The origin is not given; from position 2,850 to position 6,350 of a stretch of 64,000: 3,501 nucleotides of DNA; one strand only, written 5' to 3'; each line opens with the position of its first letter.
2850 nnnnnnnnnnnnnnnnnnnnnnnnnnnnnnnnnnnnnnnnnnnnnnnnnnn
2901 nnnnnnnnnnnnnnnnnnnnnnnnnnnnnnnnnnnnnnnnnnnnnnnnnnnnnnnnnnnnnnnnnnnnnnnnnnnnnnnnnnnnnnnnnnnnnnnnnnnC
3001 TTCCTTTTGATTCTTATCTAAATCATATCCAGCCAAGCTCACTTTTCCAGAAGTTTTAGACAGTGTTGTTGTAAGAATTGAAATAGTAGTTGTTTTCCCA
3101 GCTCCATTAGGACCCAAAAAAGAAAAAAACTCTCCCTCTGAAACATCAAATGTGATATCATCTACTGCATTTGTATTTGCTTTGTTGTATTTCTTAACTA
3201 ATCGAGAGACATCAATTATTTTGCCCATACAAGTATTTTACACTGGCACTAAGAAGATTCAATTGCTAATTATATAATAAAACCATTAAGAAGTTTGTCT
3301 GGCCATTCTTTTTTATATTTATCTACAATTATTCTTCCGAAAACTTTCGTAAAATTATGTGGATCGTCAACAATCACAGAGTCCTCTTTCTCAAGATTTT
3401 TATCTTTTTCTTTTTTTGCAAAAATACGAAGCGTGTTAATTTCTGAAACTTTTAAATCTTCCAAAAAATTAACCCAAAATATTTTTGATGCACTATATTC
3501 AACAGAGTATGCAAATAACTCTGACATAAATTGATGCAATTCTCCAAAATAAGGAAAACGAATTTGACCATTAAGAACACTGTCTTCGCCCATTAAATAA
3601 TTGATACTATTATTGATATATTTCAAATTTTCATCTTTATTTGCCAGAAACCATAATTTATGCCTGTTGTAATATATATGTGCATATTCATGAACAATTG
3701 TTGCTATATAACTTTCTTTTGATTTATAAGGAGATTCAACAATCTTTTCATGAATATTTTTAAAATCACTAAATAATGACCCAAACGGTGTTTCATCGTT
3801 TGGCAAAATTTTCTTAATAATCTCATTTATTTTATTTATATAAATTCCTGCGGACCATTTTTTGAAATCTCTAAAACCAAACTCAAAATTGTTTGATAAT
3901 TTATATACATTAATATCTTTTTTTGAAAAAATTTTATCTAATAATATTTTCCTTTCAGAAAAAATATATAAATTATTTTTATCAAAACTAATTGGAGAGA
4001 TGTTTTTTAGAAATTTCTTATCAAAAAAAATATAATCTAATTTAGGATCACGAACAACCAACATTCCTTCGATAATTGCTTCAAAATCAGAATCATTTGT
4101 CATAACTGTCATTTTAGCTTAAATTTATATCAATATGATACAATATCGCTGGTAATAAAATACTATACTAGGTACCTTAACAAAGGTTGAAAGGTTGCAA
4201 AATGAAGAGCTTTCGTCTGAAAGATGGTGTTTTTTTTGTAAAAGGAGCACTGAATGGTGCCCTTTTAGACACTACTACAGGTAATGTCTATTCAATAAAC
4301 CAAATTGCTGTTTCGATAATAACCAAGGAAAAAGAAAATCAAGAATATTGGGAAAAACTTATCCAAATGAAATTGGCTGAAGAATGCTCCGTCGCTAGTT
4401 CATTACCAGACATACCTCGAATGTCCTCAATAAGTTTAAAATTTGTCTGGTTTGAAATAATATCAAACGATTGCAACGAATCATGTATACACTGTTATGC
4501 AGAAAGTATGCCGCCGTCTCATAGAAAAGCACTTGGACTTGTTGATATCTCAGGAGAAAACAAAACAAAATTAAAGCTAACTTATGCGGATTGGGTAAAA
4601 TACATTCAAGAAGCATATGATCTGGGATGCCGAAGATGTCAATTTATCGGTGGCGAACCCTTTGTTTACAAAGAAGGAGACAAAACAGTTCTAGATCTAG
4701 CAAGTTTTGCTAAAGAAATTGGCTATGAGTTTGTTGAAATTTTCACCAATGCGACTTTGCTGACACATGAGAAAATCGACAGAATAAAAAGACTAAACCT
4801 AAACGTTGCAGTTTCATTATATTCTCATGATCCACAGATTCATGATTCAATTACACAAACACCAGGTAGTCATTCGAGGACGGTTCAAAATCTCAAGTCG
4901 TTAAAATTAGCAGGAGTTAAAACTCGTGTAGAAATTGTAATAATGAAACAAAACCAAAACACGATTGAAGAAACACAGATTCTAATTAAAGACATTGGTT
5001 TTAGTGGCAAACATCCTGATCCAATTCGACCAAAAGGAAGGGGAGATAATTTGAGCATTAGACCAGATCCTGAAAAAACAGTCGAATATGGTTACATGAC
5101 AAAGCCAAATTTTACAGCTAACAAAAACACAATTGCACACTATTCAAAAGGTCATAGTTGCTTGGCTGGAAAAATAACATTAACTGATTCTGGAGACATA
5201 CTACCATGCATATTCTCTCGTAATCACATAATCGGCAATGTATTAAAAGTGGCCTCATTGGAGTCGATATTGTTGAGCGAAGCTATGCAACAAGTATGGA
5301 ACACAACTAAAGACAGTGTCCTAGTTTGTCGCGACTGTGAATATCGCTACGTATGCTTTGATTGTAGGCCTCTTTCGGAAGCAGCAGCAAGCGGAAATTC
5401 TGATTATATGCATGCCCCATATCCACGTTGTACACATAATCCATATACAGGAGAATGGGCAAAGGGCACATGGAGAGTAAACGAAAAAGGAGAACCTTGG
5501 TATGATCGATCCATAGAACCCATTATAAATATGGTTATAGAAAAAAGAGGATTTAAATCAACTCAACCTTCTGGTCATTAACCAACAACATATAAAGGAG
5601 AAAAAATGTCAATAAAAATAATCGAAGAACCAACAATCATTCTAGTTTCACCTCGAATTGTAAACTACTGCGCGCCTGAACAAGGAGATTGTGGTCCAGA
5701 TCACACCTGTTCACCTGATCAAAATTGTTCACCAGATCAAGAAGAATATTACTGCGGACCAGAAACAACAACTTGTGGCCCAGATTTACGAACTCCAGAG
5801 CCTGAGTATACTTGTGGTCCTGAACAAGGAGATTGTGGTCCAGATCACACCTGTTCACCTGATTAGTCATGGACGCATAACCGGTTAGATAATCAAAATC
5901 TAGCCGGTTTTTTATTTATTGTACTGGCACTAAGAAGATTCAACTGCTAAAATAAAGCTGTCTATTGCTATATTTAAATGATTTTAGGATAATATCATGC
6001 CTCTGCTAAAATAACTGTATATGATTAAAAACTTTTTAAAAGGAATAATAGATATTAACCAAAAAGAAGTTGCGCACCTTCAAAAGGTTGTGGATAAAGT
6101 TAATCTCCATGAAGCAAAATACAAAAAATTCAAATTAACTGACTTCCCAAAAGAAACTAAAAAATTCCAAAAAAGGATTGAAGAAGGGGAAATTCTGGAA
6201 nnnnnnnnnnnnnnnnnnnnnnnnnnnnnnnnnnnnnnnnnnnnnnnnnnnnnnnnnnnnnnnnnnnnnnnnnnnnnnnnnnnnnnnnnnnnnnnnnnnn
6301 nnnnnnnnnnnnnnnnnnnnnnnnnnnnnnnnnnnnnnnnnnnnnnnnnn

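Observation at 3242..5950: Imperfect 28-bp direct repeats bracket the HExxH-rSAM-precursor module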

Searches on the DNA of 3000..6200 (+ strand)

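Call 55: search_rna_families(source=window, start=3000, end=6200, threshold=evalue, max_evalue=1)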
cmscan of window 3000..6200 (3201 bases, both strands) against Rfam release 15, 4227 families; matches with E-value up to 1: 1.
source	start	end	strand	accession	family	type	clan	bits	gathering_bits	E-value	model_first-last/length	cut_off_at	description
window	3420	3542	-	RF01650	ceN68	Gene; snRNA; snoRNA; HACA-box;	-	25.5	80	0.15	1-121/121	no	Caenorhabditis snoRNA ceN48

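Call 68: search_dna_similar(query=window:3200-6020:+, collection=phages, mode=distant, max_rows=5)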
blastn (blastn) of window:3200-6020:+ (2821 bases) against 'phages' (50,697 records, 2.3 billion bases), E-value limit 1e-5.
No match.

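Call 69: search_dna_similar(query=window:3200-6020:+, collection=plasmids, mode=distant, max_rows=5)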
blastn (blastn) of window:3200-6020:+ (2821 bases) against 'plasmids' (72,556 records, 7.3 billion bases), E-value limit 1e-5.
No match.
